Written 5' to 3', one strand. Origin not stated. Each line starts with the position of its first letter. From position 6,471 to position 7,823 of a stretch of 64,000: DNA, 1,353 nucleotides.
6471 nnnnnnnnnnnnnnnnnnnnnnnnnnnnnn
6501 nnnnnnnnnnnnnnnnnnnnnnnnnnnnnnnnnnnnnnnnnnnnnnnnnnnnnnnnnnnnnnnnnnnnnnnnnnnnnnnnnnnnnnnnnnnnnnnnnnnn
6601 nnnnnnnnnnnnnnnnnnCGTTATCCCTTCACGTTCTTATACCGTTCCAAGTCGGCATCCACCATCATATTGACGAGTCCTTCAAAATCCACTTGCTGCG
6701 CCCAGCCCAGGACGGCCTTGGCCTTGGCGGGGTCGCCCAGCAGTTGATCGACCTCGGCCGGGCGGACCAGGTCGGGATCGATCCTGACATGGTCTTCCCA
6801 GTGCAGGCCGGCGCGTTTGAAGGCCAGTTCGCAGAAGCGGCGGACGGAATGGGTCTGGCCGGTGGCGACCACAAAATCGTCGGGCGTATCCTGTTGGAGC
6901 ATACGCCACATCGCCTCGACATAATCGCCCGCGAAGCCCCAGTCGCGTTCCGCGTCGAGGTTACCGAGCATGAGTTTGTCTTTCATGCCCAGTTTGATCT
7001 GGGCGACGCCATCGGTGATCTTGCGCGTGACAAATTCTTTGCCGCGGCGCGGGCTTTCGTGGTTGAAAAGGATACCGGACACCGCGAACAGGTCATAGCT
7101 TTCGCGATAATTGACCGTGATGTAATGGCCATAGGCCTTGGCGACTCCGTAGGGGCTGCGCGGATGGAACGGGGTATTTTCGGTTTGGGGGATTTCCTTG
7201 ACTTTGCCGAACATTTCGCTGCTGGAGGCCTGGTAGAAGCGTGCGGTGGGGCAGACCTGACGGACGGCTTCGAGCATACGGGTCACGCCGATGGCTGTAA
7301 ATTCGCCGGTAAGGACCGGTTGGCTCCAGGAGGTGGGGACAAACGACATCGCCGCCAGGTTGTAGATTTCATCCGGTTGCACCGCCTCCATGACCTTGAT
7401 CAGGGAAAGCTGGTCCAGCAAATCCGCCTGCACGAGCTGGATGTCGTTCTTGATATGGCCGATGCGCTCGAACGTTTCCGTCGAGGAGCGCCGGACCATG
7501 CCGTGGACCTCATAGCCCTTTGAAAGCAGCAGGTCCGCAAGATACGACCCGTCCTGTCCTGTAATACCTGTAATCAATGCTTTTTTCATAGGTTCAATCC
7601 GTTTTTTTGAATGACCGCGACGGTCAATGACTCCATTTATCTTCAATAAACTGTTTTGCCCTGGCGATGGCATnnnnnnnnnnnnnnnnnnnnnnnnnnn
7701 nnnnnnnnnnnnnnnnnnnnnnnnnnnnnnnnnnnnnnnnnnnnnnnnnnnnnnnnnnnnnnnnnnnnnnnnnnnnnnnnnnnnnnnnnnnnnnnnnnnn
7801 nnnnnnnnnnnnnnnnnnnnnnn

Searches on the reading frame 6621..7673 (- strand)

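Call 64: search_protein_families(library=pfam, proteins=[window:6621-7673:-], max_evalue=0.001)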
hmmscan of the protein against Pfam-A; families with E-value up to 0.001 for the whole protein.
window:6621-7673:- (350 aa): 4 families
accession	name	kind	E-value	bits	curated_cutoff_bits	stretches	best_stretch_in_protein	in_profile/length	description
PF16363.11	GDP_Man_Dehyd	-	6.7e-135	450.2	27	1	33-337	1-332/332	GDP-mannose 4,6 dehydratase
PF01370.27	Epimerase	-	3.6e-71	239.8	20.9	1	32-270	1-240/240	NAD dependent epimerase/dehydratase family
PF04321.23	RmlD_sub_bind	-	4.1e-10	39.6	27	1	31-214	2-159/287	RmlD substrate binding domain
PF05368.20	NmrA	-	0.00014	22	27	1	30-99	3-71/298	NmrA-like family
